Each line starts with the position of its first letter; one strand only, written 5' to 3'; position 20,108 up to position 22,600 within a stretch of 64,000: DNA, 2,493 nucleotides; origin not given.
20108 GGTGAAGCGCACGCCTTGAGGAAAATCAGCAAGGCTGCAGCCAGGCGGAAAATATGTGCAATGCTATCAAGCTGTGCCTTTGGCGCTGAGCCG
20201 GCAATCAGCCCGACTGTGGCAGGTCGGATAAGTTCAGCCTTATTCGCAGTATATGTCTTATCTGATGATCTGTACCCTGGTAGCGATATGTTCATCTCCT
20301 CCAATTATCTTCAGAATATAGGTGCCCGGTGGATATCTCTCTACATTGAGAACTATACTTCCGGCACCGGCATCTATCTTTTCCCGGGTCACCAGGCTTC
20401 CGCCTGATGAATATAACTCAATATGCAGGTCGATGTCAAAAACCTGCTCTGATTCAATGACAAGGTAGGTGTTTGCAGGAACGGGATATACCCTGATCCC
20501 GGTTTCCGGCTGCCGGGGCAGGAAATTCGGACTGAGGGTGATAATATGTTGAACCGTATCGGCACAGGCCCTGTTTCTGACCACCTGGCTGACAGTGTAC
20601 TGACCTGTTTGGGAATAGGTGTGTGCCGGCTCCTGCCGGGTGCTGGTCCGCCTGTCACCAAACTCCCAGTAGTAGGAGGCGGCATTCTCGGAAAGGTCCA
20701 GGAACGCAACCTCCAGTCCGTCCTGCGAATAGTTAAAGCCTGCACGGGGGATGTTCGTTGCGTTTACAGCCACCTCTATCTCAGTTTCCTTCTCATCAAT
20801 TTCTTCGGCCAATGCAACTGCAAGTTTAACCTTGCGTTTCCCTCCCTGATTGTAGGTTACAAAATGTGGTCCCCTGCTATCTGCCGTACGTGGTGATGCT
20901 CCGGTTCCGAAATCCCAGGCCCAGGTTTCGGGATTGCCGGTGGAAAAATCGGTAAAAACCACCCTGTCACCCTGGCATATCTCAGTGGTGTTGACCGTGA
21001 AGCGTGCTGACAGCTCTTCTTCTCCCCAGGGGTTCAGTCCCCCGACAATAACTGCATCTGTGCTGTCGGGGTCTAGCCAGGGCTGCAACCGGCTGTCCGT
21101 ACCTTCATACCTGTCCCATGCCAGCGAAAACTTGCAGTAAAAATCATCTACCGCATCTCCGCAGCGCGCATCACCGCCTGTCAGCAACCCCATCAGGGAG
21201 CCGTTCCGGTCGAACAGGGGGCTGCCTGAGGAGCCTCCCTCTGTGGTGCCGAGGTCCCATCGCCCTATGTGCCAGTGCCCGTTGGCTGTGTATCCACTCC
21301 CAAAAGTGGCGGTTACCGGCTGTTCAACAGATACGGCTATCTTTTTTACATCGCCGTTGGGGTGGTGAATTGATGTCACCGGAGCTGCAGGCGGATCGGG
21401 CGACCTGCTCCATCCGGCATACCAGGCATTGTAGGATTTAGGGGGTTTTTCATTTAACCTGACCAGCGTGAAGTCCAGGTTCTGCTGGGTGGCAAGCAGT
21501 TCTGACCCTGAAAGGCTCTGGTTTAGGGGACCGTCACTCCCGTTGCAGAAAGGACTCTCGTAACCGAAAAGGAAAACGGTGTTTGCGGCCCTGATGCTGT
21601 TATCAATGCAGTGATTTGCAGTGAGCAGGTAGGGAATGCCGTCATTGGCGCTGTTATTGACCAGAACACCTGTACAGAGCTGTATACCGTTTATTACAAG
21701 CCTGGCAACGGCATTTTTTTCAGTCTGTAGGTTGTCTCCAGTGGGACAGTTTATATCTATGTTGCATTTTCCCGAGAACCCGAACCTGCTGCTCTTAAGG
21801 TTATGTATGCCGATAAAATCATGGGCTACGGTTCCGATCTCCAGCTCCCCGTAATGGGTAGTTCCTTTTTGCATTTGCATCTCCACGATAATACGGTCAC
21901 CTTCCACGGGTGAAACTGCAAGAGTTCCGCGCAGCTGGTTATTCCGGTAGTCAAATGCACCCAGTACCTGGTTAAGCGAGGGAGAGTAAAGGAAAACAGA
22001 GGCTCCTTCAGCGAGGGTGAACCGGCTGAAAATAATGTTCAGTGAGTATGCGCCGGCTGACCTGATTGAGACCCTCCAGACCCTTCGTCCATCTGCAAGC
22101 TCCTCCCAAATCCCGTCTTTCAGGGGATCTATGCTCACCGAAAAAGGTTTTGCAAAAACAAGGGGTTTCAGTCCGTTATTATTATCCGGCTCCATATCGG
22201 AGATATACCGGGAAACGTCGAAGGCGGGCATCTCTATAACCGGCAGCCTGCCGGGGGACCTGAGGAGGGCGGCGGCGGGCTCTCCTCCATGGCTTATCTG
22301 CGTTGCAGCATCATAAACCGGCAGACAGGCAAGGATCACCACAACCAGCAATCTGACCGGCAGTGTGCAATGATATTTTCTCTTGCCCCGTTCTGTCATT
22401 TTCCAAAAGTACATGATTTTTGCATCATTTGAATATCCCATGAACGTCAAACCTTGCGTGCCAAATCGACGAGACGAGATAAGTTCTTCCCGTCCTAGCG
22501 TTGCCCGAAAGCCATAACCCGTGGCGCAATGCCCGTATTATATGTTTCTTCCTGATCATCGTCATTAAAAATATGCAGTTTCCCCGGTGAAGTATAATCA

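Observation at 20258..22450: A T9SS-sorted S1 serine protease with PKD domains embedded in a cobalamin-riboswitch-controlled uptake cluster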

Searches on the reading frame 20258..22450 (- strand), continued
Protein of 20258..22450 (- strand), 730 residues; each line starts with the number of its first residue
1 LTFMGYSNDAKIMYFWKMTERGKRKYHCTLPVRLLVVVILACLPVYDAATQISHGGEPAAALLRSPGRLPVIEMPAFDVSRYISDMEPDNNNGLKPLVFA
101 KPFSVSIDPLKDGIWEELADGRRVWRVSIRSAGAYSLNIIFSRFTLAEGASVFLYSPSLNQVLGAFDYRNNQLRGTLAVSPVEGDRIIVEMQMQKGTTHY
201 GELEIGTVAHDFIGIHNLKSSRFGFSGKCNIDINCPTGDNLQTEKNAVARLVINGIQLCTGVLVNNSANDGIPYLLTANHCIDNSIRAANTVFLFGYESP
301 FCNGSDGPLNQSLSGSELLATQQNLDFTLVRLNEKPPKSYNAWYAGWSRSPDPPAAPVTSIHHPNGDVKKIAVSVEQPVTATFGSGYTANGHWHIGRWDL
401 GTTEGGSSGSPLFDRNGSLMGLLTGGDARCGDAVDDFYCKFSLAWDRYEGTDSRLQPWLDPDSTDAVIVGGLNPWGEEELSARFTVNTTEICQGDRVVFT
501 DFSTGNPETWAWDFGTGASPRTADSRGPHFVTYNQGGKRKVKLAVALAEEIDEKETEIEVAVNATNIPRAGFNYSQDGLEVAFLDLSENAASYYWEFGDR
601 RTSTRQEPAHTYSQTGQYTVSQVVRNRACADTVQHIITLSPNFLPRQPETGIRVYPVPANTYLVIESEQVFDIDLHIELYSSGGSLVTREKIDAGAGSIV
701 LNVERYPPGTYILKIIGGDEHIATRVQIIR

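Call 46: find_encoding_contigs(protein=P0018, flank=8000, max_places=1)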
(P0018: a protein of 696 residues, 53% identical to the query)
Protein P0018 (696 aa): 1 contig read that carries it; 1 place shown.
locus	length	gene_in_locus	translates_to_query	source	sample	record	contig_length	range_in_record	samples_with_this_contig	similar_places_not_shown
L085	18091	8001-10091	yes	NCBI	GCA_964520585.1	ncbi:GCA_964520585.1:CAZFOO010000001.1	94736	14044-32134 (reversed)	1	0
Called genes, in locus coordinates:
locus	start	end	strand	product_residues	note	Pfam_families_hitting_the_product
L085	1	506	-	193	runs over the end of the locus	PF00578:AhpC-TSA, PF08534:Redoxin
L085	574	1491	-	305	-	PF00701:DHDPS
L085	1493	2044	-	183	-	PF21857:DUF6913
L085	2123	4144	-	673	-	PF22745:Nlig-Ia, PF01653:DNA_ligase_aden, PF03120:OB_DNA_ligase, PF03119:DNA_ligase_ZBD, PF12826:HHH_2, PF14520:HHH_5 (weak), PF00533:BRCT, PF16589:BRCT_2 (weak)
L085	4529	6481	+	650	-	PF07715:Plug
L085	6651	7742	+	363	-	PF16819:DUF5074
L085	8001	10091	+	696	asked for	PF00089:Trypsin (faint), PF13365:Trypsin_2, PF00801:PKD, PF18911:PKD_4, PF18962:Por_Secre_tail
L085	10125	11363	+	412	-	PF01497:Peripla_BP_2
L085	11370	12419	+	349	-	PF01032:FecCD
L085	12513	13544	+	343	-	PF00005:ABC_tran, PF13304:AAA_21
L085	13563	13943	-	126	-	PF02142:MGS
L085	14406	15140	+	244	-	PF09694:Gcw_chp (weak)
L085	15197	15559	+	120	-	PF00543:P-II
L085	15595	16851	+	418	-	PF00909:Ammonium_transp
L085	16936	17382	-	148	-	PF05036:SPOR (weak)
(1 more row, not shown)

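Call 47: find_encoding_contigs(protein=P0024, flank=8000, max_places=1)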
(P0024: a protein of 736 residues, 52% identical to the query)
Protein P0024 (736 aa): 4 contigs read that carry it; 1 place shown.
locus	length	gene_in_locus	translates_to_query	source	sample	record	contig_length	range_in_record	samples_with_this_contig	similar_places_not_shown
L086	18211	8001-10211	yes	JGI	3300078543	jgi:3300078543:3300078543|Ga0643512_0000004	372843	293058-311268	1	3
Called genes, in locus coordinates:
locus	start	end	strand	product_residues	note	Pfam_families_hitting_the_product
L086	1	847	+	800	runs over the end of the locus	PF14498:Glyco_hyd_65N_2, PF22124:Glyco_hydro_95_cat, PF21307:Glyco_hydro_95_C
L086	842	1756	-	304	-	PF00701:DHDPS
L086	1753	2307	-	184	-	PF21857:DUF6913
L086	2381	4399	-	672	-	PF22745:Nlig-Ia, PF01653:DNA_ligase_aden, PF03120:OB_DNA_ligase, PF03119:DNA_ligase_ZBD (weak), PF14520:HHH_5 (faint), PF12826:HHH_2, PF00533:BRCT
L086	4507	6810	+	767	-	PF07715:Plug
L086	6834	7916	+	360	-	PF16819:DUF5074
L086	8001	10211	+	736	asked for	PF00089:Trypsin (faint), PF13365:Trypsin_2, PF00801:PKD (faint), PF18911:PKD_4 (faint), PF18962:Por_Secre_tail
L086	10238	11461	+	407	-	PF01497:Peripla_BP_2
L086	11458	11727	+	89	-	-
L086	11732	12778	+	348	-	PF01032:FecCD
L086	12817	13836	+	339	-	PF13191:AAA_16 (faint), PF00005:ABC_tran, PF13304:AAA_21 (weak)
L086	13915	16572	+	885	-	PF22842:Pel9A-like_beta_helix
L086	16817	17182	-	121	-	PF02142:MGS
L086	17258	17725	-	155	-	PF05036:SPOR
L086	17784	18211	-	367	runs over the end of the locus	PF01264:Chorismate_synt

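Call 48: find_encoding_contigs(protein=P0032, flank=8000, max_places=1)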
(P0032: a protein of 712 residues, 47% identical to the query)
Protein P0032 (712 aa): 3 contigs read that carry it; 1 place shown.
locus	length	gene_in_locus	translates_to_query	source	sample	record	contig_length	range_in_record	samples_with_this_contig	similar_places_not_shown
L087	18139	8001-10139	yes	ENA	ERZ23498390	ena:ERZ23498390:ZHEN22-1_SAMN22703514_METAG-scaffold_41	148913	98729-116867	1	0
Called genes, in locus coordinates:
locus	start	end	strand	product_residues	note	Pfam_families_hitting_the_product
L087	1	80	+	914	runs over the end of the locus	PF00326:Peptidase_S9, PF20434:BD-FAE (weak)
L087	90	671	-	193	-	PF00578:AhpC-TSA, PF08534:Redoxin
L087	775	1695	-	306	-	PF00701:DHDPS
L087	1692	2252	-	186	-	PF21857:DUF6913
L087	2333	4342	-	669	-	PF22745:Nlig-Ia, PF01653:DNA_ligase_aden, PF03120:OB_DNA_ligase, PF03119:DNA_ligase_ZBD, PF14520:HHH_5 (faint), PF12826:HHH_2, PF00533:BRCT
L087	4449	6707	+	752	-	PF07715:Plug, PF00593:TonB_dep_Rec_b-barrel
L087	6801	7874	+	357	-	PF16819:DUF5074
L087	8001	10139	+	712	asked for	PF00801:PKD (faint), PF18911:PKD_4 (faint), PF00089:Trypsin (weak), PF13365:Trypsin_2, PF18962:Por_Secre_tail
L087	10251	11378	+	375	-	PF01497:Peripla_BP_2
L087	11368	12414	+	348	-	PF01032:FecCD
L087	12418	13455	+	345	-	PF00005:ABC_tran, PF13304:AAA_21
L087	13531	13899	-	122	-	PF02142:MGS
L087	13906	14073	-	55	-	-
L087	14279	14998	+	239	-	PF09694:Gcw_chp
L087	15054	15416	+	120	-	PF00543:P-II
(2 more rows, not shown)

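Call 49: find_encoding_contigs(protein=P0037, flank=8000, max_places=1)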
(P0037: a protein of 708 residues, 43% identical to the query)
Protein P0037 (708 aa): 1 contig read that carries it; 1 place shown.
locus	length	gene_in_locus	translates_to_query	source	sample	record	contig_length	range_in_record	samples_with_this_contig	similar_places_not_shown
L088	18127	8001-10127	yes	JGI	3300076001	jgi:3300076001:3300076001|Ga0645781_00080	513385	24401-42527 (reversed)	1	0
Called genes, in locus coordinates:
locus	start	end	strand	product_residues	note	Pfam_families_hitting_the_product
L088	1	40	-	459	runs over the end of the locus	PF00515:TPR_1 (faint), PF07719:TPR_2 (faint)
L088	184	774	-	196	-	PF13036:LpoB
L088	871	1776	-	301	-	PF00701:DHDPS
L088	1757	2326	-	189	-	PF21857:DUF6913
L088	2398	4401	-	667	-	PF22745:Nlig-Ia, PF01653:DNA_ligase_aden, PF03120:OB_DNA_ligase, PF03119:DNA_ligase_ZBD, PF14520:HHH_5 (faint), PF12826:HHH_2, PF00533:BRCT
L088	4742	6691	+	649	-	PF07715:Plug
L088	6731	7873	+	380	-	PF16819:DUF5074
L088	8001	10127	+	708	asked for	PF00089:Trypsin (weak), PF13365:Trypsin_2, PF00801:PKD (weak), PF18911:PKD_4, PF18962:Por_Secre_tail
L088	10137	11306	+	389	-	PF01497:Peripla_BP_2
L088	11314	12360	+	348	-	PF01032:FecCD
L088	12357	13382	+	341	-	PF00005:ABC_tran, PF02463:SMC_N (faint), PF13304:AAA_21 (faint)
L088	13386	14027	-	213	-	-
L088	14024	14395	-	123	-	PF02142:MGS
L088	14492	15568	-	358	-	PF00108:Thiolase_N (weak), PF08545:ACP_syn_III, PF08541:ACP_syn_III_C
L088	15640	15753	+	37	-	-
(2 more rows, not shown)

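Call 50: find_encoding_contigs(protein=P0040, flank=8000, max_places=1)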
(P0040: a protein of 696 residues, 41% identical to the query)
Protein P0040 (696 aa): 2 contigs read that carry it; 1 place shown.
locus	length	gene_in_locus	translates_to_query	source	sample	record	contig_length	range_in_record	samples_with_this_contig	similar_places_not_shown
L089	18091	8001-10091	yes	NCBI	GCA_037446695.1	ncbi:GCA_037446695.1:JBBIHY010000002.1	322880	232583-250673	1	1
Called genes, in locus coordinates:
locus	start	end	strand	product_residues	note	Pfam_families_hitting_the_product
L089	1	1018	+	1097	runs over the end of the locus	PF07517:SecA_DEAD, PF00270:DEAD (faint), PF01043:SecA_PP_bind, PF21090:P-loop_SecA, PF07516:SecA_SW, PF02810:SEC-C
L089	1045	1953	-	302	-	PF00701:DHDPS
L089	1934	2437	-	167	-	PF21857:DUF6913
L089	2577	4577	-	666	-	PF22745:Nlig-Ia, PF01653:DNA_ligase_aden, PF03120:OB_DNA_ligase, PF03119:DNA_ligase_ZBD, PF12826:HHH_2, PF14520:HHH_5 (weak), PF00533:BRCT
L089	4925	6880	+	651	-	PF07715:Plug, PF00593:TonB_dep_Rec_b-barrel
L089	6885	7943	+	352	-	PF16819:DUF5074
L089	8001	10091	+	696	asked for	PF00089:Trypsin, PF13365:Trypsin_2, PF00801:PKD (faint), PF18911:PKD_4, PF18962:Por_Secre_tail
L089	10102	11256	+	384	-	PF01497:Peripla_BP_2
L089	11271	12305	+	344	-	PF01032:FecCD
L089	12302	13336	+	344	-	PF00005:ABC_tran, PF13304:AAA_21 (weak)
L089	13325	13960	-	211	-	-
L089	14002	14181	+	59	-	-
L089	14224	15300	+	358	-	PF00108:Thiolase_N (weak), PF08545:ACP_syn_III, PF08541:ACP_syn_III_C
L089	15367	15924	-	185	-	-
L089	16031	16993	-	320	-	-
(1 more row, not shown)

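Call 73: search_protein_families(library=pfam, proteins=[L003:6295-8148:+, L003:8148-9332:+, L003:9329-9709:-, L003:12073-12870:-, L003:13084-14082:+, L026:9455-9844:-, L026:8959-9435:-, L026:8549-8962:-, L006:9485-9781:+, L006:12616-14043:-], max_evalue=0.001)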
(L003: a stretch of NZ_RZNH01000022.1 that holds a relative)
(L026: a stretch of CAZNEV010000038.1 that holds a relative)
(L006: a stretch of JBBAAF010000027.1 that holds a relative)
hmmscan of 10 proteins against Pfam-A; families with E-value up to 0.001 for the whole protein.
L003:6295-8148:+ (617 aa): 11 families
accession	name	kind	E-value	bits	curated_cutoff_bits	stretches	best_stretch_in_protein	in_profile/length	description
PF02906.19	Fe_hyd_lg_C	-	3.1e-35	122.4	22.1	1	73-301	2-245/245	Iron only hydrogenase large subunit, C-terminal domain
PF13237.11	Fer4_10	-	4.3e-08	33.4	25.5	1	5-50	3-52/53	4Fe-4S dicluster domain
PF25160.1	LdpA_Fe-S-bd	-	1.1e-07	31.9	27.6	1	16-59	8-47/49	LdpA Fe-S cluster-binding domain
PF12838.12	Fer4_7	-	5.8e-07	30.3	27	2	10-52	1-50/52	4Fe-4S dicluster domain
PF12837.12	Fer4_6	-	6.7e-07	29.4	25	1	34-51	3-20/24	4Fe-4S binding domain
PF04060.18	FeS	-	1e-05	25.6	23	1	379-406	4-31/33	Putative Fe-S cluster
PF13187.11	Fer4_9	-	2.5e-05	24.6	27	1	11-55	2-52/52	4Fe-4S dicluster domain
PF12797.12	Fer4_2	-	6.3e-05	23.1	24.5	0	38-50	8-20/22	4Fe-4S binding domain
PF00037.32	Fer4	-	0.00018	21.6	21.1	0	35-50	3-18/24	4Fe-4S binding domain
PF14697.11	Fer4_21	-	0.00027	21.4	35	1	7-55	4-57/59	4Fe-4S dicluster domain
PF13484.11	Fer4_16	-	0.00095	20.3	30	0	39-61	1-21/66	4Fe-4S double cluster binding domain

L003:8148-9332:+ (394 aa): 1 family
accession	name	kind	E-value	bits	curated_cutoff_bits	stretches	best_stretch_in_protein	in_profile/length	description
PF07228.17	SpoIIE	-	1e-09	39.1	25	1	34-223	2-184/192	Stage II sporulation protein E (SpoIIE)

L003:9329-9709:- (126 aa): 1 family
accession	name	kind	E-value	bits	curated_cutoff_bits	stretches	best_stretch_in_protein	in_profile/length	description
PF00072.30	Response_reg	-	3.8e-26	91.9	30.2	1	13-122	1-110/111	Response regulator receiver domain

L003:12073-12870:- (265 aa): 6 families
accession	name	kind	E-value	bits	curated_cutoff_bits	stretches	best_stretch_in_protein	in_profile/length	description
PF14748.11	P5CR_dimer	-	3.1e-32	111.4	25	1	162-263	1-102/105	Pyrroline-5-carboxylate reductase dimerisation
PF03807.23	F420_oxidored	-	4.6e-15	56.4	21.6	1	5-98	1-92/94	NADP oxidoreductase coenzyme F420-dependent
PF01210.29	NAD_Gly3P_dh_N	-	1.7e-05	25.3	23.1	1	5-135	1-148/158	NAD-dependent glycerol-3-phosphate dehydrogenase N-terminus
PF02558.23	ApbA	-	9.9e-05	22.4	22.2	1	6-106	1-108/150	Ketopantoate reductase PanE/ApbA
PF03446.21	NAD_binding_2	-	0.00021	21.8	21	1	5-94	1-90/161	NAD binding domain of 6-phosphogluconate dehydrogenase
PF07991.19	KARI_N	-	0.00055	20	20.6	1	1-94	2-92/165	Acetohydroxy acid isomeroreductase, NADPH-binding domain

L003:13084-14082:+ (332 aa): 4 families
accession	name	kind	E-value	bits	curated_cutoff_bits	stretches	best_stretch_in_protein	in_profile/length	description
PF00356.27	LacI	-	2e-13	50.3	27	1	5-53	1-46/46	Bacterial regulatory proteins, lacI family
PF00532.27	Peripla_BP_1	-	7.3e-13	49.1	22.2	1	64-280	1-226/281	Periplasmic binding proteins and sugar binding domain of LacI family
PF13407.12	Peripla_BP_4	-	1.8e-11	44.5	35.1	1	67-279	1-218/258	Periplasmic binding protein domain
PF13377.12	Peripla_BP_3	-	5.3e-11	43.3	26.5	1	177-331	5-164/167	Periplasmic binding protein-like domain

L026:9455-9844:- (129 aa): 2 families
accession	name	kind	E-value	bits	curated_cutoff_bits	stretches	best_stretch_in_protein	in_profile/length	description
PF14376.11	Haem_bd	-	1.8e-15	57.5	27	1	58-120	70-132/133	Haem-binding domain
PF07635.16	PSCyt1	-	3.5e-06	27.9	22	1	47-96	1-58/59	Planctomycete cytochrome C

L026:8959-9435:- (158 aa): 1 family
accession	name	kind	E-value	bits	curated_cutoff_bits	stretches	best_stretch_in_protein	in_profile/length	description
PF14376.11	Haem_bd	-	4.1e-40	137.2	27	1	15-144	2-132/133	Haem-binding domain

L026:8549-8962:- (137 aa): 1 family
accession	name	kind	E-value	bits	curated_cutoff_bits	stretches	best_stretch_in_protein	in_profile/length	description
PF08915.16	tRNA-Thr_ED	-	8.3e-34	117.1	30.2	1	1-135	1-135/137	Archaea-specific editing domain of threonyl-tRNA synthetase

L006:9485-9781:+ (98 aa): 2 families
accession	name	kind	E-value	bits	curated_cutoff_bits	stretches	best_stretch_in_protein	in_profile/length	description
PF01541.30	GIY-YIG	-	4.1e-16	59.5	22.6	1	8-80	2-76/78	GIY-YIG catalytic domain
PF10544.15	T5orf172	-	0.00019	22.3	20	1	9-78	2-69/101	T5orf172 domain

L006:12616-14043:- (475 aa): 6 families
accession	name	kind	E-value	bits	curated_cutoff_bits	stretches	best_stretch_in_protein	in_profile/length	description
PF00578.27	AhpC-TSA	-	1.2e-12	48.3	26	1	339-455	3-122/124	AhpC/TSA family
PF13905.12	Thioredoxin_8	-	2.4e-12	47.5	27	1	363-454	2-94/94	Thioredoxin-like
PF17127.10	DUF5106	-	5.6e-10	40.3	28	1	195-330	18-146/151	Domain of unknown function (DUF5106)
PF08534.16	Redoxin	-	1.7e-09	38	26.6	1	342-461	7-135/148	Redoxin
PF13098.12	Thioredoxin_2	-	2.5e-06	28.2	27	1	361-456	4-89/104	Thioredoxin-like domain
PF14289.11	DUF4369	-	5.6e-06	27.3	25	1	32-126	1-90/91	Domain of unknown function (DUF4369)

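Call 78: list_cluster_members(proteins=[P0001, P0002, P0018])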
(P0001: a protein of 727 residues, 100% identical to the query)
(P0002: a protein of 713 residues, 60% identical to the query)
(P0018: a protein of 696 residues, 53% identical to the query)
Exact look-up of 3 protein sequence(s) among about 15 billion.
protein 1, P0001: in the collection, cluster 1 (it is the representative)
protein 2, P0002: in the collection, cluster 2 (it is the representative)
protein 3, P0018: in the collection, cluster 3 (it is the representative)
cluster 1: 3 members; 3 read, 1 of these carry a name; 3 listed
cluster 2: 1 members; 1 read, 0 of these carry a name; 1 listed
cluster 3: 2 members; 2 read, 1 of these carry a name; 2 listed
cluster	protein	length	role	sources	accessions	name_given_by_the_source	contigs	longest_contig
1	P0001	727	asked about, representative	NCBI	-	-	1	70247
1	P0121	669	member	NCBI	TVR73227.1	MAG: PKD domain-containing protein, partial [Marinilabiliales bacterium]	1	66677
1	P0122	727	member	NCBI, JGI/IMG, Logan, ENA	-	-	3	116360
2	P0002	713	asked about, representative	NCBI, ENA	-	-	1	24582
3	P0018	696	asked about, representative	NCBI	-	-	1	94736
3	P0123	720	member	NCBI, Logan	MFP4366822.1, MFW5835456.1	MAG: PKD domain-containing protein [bacterium]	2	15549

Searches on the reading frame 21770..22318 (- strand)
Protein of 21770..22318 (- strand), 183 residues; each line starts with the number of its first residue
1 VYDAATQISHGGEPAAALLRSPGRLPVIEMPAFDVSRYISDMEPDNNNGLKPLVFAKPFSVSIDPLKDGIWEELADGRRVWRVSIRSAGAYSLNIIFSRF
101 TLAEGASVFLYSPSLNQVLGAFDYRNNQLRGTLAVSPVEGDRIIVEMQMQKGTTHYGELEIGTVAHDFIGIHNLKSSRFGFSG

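Call 65: predict_structure(alignment_id=A2)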
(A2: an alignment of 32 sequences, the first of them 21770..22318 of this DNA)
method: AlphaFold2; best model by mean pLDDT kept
length: 183 residues; sequences in the alignment: 32
mean_pLDDT: 85.6   pTM: 0.82
mean pLDDT of the five models: 85.6, 85.5, 84.5, 84.3, 83.8
residues with pLDDT >= 90: 117; 70-90: 35; 50-70: 17; < 50: 14
segments of 3 or more residues with pLDDT < 50: 1-4, 174-183
pLDDT, mean of each block of 10 residues (from residue 1): 55 81 86 91 68 88 97 94 97 96 97 88 91 93 97 96 93 47 37
secondary structure, 60 per line:
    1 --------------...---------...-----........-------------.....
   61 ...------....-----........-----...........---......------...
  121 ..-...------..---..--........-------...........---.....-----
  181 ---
elements in order: E27-29 H35-42 E56-63 E70-73 E79-86 E92-102 E106-111 E118-122 E142-149 E157-167 H171-175

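Call 68: fold_search(model_id=the predicted structure, library=pdb)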
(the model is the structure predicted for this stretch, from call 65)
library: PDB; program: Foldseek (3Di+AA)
matches with E <= 10: 1505; with E <= 0.001: 3
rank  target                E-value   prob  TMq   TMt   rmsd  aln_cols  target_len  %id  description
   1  5fws                  1.8e-04  1.00  0.38  0.26   5.6       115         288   18  Wnt modulator Kremen crystal form I at 1.90A (released 2016-07-20)
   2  5fwv                  2.0e-04  1.00  0.38  0.26   5.6       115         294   18  Wnt modulator Kremen crystal form III at 3.2A (released 2016-07-20)
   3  5fwt                  2.6e-04  1.00  0.38  0.25   5.2       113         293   18  Wnt modulator Kremen crystal form I at 2.10A (released 2016-07-20)
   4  6ake_D                1.1e-03  0.99  0.30  0.42   7.9       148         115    9  Crystal structure of mouse claudin-3 in complex with C-terminal fragment of Clostridium perfringens enterotoxin (released 2019-02-27)
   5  9pzi_H                1.2e-03  0.99  0.31  0.40   8.0       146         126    8  Crystal Structure of synthetic antibody COP-2 in complex with the C-terminal domain of Clostridium perfringens enterot (released 2025-08-20)
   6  2g9f                  1.6e-03  0.99  0.31  0.31   9.5       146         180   12  Crystal structure of intein-tagged mouse PNGase C-terminal domain (released 2006-10-24)
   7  1spp_A                1.7e-03  1.00  0.34  0.52   3.3        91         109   13  THE CRYSTAL STRUCTURES OF TWO MEMBERS OF THE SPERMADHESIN FAMILY REVEAL THE FOLDING OF THE CUB DOMAIN (released 1998-06-24)
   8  7r1e_A                1.7e-03  0.99  0.31  0.12   7.2       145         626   15  Mosquitocidal Cry11Ba determined at pH 10.4 from naturally-occurring nanocrystals by Serial femtosecond crystallograph (released 2022-07-27)
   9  1i5p                  1.8e-03  0.90  0.26  0.11   7.8       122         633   10  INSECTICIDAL CRYSTAL PROTEIN CRY2AA (released 2001-05-16)
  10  9vql_A                1.9e-03  0.99  0.35  0.10  11.2       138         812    9  Cryo-EM structure of the dimeric Elapor1 mutant (released 2025-07-23)
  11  7ehg_F                1.9e-03  0.72  0.22  0.27  12.8       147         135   15  Crystal Structure of MiXBM (released 2022-03-30)
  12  7ehg_E                1.9e-03  0.72  0.22  0.27  12.7       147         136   15  Crystal Structure of MiXBM (released 2022-03-30)
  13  2g9g                  2.1e-03  0.99  0.33  0.32   7.8       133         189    9  Crystal structure of His-tagged mouse PNGase C-terminal domain (released 2006-10-24)
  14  3zix_A                2.1e-03  0.98  0.30  0.22   7.9       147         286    9  Clostridium perfringens Enterotoxin with the N-terminal 37 residues deleted (released 2014-01-29)
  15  2w3j                  2.1e-03  0.72  0.22  0.25   9.3       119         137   22  Structure of a family 35 carbohydrate binding module from an environmental isolate (released 2009-01-20)
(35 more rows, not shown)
